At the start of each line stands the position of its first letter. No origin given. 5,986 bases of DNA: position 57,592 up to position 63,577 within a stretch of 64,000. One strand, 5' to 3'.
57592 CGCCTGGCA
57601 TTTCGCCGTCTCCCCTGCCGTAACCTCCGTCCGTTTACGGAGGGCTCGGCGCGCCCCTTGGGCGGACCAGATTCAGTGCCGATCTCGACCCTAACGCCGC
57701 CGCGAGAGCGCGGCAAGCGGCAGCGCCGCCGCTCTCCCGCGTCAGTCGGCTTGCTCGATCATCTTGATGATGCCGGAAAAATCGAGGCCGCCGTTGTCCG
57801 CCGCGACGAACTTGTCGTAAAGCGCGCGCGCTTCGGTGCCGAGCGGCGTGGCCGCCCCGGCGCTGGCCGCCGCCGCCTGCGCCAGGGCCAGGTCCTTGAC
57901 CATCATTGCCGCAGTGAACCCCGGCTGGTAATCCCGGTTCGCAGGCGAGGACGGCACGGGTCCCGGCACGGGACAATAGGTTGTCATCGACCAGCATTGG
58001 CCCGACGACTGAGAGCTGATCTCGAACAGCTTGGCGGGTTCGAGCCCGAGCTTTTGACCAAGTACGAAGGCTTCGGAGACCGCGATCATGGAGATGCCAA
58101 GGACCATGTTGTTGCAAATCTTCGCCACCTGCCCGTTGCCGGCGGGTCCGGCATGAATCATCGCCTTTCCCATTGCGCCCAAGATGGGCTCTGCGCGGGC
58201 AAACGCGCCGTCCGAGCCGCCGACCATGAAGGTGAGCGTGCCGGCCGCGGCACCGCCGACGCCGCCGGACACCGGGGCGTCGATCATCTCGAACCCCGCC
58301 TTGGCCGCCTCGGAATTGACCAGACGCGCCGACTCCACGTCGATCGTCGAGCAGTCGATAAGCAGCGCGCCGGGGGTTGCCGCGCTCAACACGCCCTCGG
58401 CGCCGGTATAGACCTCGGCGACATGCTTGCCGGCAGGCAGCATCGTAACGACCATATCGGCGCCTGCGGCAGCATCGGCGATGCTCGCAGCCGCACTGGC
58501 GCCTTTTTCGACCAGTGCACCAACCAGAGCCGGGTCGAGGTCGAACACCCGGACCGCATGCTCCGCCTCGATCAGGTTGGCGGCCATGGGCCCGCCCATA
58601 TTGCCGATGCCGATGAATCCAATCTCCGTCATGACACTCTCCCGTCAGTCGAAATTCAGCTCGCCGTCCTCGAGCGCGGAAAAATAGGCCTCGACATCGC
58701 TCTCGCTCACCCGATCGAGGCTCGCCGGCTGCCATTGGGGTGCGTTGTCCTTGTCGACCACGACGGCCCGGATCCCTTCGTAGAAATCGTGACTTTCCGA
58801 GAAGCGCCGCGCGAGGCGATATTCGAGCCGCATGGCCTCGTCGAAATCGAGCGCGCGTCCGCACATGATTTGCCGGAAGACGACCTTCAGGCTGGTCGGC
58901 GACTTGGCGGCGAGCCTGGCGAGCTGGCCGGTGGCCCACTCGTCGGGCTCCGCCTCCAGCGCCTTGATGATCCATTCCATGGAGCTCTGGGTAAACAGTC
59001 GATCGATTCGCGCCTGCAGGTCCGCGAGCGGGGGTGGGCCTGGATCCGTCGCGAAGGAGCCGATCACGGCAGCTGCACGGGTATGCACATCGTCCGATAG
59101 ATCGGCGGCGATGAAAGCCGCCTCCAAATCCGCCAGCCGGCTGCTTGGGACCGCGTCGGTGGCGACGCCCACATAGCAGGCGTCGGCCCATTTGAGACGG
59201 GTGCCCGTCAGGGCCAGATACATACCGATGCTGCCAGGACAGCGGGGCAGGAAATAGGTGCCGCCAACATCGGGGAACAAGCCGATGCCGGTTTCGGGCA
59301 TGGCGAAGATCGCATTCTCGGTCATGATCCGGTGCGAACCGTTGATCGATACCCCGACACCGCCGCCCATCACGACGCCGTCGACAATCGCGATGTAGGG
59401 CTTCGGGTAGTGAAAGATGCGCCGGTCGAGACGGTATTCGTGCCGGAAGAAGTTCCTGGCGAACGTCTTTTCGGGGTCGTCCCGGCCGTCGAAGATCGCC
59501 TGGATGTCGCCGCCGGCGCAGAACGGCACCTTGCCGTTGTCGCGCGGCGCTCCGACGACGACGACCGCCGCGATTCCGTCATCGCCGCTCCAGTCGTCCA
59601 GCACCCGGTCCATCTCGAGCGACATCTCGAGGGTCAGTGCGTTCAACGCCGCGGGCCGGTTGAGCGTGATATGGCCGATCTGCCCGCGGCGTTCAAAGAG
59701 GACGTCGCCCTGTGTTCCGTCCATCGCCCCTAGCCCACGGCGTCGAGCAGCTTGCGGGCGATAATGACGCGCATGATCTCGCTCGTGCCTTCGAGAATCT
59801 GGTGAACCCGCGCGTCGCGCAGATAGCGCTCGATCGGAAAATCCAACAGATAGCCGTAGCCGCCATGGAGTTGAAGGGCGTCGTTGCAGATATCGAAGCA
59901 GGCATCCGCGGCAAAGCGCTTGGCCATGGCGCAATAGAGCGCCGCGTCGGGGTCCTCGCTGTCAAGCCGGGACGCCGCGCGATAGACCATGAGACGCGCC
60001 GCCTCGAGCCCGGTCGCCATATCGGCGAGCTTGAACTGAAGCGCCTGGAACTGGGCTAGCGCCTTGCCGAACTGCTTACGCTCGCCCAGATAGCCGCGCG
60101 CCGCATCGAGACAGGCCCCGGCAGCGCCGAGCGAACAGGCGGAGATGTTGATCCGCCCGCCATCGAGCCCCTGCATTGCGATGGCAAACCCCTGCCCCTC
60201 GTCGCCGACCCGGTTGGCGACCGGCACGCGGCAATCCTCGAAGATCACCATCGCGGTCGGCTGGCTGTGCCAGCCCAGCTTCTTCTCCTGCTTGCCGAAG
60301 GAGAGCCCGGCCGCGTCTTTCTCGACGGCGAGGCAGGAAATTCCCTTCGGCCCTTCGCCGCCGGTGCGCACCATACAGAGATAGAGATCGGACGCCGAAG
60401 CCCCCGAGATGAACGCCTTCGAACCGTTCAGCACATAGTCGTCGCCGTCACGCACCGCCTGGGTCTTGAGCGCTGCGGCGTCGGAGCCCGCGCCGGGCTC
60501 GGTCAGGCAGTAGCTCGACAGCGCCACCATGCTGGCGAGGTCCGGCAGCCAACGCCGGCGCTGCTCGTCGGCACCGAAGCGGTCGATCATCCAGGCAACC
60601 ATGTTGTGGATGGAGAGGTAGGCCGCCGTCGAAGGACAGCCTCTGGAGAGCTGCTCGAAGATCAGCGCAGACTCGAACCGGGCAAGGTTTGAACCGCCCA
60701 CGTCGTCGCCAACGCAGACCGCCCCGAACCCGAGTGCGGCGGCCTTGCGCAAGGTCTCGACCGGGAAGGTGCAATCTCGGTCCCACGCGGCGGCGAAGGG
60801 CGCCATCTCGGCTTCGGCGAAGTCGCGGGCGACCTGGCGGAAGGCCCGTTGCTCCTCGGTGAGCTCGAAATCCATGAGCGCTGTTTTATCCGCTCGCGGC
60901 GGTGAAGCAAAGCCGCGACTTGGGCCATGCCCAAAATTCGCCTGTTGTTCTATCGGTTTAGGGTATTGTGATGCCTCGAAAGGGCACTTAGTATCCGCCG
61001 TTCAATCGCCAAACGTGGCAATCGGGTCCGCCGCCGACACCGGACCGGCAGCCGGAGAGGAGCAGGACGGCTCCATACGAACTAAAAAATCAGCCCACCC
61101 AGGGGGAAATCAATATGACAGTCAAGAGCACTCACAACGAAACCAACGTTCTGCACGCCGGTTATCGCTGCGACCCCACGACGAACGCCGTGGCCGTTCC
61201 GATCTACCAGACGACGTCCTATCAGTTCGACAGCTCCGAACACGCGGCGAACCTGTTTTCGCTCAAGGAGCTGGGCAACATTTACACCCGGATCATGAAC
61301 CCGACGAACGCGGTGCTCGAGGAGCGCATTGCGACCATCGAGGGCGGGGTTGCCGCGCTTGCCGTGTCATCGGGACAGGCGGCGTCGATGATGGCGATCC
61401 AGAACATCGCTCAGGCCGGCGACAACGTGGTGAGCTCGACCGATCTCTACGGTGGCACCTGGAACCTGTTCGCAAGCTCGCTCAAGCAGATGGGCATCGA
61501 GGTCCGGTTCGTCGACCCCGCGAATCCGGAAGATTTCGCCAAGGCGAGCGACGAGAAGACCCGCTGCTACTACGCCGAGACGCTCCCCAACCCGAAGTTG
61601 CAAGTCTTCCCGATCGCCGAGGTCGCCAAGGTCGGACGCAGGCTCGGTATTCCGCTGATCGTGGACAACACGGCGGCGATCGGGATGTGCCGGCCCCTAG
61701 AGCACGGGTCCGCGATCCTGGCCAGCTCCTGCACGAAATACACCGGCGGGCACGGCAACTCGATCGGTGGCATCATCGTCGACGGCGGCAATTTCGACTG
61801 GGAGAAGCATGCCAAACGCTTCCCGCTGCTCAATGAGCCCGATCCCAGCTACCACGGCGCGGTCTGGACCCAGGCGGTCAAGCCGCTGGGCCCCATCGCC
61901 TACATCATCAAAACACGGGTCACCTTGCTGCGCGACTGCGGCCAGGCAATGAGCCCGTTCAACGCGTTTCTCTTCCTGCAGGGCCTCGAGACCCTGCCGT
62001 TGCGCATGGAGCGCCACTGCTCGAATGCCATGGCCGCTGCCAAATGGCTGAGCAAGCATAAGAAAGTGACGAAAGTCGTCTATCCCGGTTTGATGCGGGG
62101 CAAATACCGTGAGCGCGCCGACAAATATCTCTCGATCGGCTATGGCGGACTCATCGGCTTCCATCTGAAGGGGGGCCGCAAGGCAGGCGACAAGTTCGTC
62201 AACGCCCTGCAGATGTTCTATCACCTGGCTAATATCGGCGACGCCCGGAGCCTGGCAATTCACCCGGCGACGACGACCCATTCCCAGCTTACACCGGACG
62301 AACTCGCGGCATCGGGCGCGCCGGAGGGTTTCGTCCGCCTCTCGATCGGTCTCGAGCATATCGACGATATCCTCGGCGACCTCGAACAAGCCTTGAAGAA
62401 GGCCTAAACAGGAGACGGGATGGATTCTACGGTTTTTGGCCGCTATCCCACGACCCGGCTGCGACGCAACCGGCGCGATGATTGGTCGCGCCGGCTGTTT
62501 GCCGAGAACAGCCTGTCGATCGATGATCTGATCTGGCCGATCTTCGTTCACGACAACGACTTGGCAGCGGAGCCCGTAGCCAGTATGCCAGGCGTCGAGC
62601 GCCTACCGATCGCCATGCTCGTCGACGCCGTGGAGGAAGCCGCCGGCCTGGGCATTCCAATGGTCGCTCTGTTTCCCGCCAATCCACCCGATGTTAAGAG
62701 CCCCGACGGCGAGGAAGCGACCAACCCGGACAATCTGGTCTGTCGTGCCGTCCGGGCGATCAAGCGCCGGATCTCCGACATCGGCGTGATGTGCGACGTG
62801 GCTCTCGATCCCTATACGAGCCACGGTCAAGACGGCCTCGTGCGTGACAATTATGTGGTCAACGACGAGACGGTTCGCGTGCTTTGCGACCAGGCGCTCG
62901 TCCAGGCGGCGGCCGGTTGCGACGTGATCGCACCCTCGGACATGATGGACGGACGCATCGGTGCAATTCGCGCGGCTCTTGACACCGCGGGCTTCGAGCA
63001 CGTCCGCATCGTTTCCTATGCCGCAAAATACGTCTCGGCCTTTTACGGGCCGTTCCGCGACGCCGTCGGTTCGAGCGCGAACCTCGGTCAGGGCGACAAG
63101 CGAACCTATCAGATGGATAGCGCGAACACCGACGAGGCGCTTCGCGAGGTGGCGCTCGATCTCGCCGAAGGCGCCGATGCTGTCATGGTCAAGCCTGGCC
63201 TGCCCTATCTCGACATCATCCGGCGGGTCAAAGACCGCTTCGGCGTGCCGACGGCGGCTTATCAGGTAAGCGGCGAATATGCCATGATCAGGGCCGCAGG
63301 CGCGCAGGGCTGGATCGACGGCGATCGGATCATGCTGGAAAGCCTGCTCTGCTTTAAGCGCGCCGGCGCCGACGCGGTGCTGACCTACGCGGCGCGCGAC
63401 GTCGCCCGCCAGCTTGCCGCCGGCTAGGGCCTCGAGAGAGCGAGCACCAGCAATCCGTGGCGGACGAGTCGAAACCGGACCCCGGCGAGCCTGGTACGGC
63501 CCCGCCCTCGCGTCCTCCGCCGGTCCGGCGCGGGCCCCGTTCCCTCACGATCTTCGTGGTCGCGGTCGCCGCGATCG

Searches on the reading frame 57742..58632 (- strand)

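Call 37: search_protein_families(library=pfam, proteins=[window:57742-58632:-], max_evalue=0.00001)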
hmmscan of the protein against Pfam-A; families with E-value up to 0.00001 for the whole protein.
window:57742-58632:- (296 aa): 3 families
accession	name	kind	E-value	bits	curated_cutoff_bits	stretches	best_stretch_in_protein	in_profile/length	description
PF03446.21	NAD_binding_2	-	3.8e-53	180.2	21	1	3-161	1-159/161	NAD binding domain of 6-phosphogluconate dehydrogenase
PF14833.11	NAD_binding_11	-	1.3e-34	119.5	30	1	165-291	1-121/122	NAD-binding of NADP-dependent 3-hydroxyisobutyrate dehydrogenase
PF03807.23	F420_oxidored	-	1.6e-07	32.3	21.6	1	4-95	2-92/94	NADP oxidoreductase coenzyme F420-dependent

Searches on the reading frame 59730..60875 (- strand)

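Call 37: search_protein_families(library=pfam, proteins=[window:59730-60875:-], max_evalue=0.00001)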
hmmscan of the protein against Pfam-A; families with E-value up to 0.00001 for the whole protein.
window:59730-60875:- (381 aa): 4 families
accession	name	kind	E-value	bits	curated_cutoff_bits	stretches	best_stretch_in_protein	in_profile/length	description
PF00441.29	Acyl-CoA_dh_1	-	1.3e-51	175.1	22.4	1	227-377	1-150/150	Acyl-CoA dehydrogenase, C-terminal domain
PF02771.21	Acyl-CoA_dh_N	-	2.9e-34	118.3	22.9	1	6-116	1-112/113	Acyl-CoA dehydrogenase, N-terminal domain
PF02770.24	Acyl-CoA_dh_M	-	1.1e-25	90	33.3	1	122-215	2-97/97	Acyl-CoA dehydrogenase, middle domain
PF08028.16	Acyl-CoA_dh_2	-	1.2e-24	87.5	22.7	1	244-362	3-130/134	Acyl-CoA dehydrogenase, C-terminal domain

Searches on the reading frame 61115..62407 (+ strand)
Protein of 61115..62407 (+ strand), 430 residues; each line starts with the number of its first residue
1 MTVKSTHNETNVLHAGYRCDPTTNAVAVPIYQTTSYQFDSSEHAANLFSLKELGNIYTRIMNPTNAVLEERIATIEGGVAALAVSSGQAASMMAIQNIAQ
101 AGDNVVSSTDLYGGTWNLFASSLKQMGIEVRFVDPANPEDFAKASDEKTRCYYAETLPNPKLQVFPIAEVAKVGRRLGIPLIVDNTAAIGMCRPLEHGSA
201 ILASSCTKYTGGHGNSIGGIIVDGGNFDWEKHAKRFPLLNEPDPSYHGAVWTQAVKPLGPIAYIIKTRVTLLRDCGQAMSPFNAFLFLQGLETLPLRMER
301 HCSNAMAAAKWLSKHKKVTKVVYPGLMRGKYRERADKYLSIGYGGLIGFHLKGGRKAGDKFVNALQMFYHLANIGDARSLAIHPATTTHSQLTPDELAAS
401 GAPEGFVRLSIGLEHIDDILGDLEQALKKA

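Call 37: search_protein_families(library=pfam, proteins=[window:61115-62407:+], max_evalue=0.00001)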
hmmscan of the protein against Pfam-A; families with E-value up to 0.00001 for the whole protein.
window:61115-62407:+ (430 aa): 1 family
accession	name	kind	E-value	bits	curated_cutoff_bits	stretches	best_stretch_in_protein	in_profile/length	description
PF01053.26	Cys_Met_Meta_PP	-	1.5e-120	402.7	27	1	9-428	1-381/381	Cys/Met metabolism PLP-dependent enzyme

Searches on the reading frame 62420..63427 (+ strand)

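Call 37: search_protein_families(library=pfam, proteins=[window:62420-63427:+], max_evalue=0.00001)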
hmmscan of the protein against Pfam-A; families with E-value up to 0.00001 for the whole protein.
window:62420-63427:+ (335 aa): 1 family
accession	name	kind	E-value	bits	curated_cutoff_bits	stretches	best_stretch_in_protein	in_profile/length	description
PF00490.27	ALAD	-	9.4e-137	455.8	24.6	1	12-330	2-316/317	Delta-aminolevulinic acid dehydratase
